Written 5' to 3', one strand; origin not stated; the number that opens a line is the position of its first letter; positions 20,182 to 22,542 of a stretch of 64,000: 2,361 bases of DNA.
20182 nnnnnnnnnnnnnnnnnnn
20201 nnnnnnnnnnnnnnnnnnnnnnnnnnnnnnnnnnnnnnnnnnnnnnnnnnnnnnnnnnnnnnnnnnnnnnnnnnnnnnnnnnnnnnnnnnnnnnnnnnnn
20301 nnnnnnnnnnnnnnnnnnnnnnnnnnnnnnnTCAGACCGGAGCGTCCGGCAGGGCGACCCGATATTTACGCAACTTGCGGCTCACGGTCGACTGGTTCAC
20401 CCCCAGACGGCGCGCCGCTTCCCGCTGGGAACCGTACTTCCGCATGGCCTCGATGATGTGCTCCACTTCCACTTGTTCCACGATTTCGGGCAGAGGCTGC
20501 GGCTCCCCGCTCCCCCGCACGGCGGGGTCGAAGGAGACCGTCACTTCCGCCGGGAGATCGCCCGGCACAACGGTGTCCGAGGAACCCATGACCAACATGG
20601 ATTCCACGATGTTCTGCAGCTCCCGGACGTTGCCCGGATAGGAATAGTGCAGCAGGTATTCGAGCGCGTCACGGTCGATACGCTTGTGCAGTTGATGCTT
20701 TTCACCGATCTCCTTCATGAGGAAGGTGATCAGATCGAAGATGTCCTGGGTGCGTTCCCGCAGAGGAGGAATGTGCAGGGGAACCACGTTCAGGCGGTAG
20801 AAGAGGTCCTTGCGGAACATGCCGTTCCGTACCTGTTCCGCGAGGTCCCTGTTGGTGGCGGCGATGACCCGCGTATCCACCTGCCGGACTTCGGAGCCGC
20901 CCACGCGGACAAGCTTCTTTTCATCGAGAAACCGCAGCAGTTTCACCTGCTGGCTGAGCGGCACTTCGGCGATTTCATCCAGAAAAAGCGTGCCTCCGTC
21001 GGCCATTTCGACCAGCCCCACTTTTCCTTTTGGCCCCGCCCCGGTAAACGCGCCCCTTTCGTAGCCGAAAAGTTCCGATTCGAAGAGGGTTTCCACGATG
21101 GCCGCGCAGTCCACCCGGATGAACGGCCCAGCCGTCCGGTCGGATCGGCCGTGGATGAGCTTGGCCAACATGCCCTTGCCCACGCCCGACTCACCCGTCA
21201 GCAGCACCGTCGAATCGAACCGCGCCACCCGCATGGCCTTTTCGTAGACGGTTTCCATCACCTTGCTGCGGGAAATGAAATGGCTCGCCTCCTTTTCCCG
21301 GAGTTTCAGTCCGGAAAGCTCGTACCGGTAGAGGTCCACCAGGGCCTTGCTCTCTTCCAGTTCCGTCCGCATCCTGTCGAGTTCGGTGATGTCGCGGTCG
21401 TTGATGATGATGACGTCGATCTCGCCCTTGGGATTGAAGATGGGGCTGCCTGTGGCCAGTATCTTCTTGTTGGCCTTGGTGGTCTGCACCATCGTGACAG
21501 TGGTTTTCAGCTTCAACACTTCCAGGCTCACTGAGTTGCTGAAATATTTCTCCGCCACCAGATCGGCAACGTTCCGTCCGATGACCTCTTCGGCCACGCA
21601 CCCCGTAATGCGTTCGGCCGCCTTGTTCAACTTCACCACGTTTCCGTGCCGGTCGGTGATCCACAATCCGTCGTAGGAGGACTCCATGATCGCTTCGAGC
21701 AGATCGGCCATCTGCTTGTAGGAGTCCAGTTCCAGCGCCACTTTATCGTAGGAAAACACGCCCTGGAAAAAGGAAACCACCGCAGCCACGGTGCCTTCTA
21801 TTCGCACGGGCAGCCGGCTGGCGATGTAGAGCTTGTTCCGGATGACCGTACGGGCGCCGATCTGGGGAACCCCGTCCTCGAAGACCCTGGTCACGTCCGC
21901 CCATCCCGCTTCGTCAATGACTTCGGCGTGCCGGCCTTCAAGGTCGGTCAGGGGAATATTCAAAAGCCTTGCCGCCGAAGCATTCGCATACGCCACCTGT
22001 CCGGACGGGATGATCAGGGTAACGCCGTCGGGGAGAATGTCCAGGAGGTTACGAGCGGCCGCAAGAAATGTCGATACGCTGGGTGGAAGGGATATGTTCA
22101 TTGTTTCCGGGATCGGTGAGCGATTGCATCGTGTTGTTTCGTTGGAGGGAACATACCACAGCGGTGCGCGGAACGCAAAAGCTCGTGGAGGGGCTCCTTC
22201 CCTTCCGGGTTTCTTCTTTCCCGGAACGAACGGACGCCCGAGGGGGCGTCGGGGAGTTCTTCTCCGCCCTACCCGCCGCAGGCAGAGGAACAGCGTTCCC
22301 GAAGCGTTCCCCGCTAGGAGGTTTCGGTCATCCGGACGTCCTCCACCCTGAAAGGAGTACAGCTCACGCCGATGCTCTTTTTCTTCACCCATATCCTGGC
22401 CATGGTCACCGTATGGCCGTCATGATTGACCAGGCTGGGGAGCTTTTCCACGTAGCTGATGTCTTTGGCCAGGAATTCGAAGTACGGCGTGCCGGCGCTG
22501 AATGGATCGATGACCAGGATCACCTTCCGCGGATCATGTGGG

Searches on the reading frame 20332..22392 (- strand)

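Call 34: search_protein_families(library=pfam, proteins=[window:20332-22392:-], max_evalue=0.001)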
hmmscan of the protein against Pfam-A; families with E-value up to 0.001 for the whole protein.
window:20332-22392:- (686 aa): 16 families
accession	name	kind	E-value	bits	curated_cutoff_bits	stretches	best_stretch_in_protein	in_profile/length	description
PF00158.32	Sigma54_activat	-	5.7e-66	221.8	20.2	1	373-539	2-167/168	Sigma-54 interaction domain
PF25601.1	AAA_lid_14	-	7e-20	71.1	27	1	545-618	1-75/87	AAA+ ATPase lid domain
PF00989.32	PAS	-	1.4e-17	64.1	22.6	1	232-334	3-112/113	PAS fold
PF14532.12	Sigma54_activ_2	-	1e-16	61.8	25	1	375-544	3-138/138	Sigma-54 interaction domain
PF13426.13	PAS_9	-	7.6e-15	55.5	27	1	241-337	2-103/103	PAS domain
PF18024.7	HTH_50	-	1.8e-12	47.2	27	1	634-678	4-48/50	Helix-turn-helix domain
PF08448.16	PAS_4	-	5.8e-12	46.3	23.1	1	237-339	2-109/110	PAS fold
PF13188.13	PAS_8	-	1.2e-11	44.5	21.8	1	231-283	2-55/65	PAS domain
PF02954.25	HTH_8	-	6.5e-10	39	22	1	638-677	2-42/42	Bacterial regulatory protein, Fis family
PF00004.35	AAA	-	1.1e-07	32.8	21.2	1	396-533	1-125/131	ATPase family associated with various cellular activities (AAA)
PF07728.20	AAA_5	-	9.3e-07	29.4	22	1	396-515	2-123/139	AAA domain (dynein-related subfamily)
PF00126.33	HTH_1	-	3.8e-05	24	26.6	1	646-677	6-37/60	Bacterial regulatory helix-turn-helix protein, lysR family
PF01078.27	Mg_chelatase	-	5.2e-05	23.2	20.3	0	447-493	88-134/207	Magnesium chelatase, subunit ChlI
PF24820.1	Diguanyl_cycl_sensor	-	0.0001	22.7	28.1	0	242-293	8-59/109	Diguanylate cyclase-like sensor domain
PF07724.20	AAA_2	-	0.00012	22.6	27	1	395-522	5-132/166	AAA domain (Cdc48 subfamily)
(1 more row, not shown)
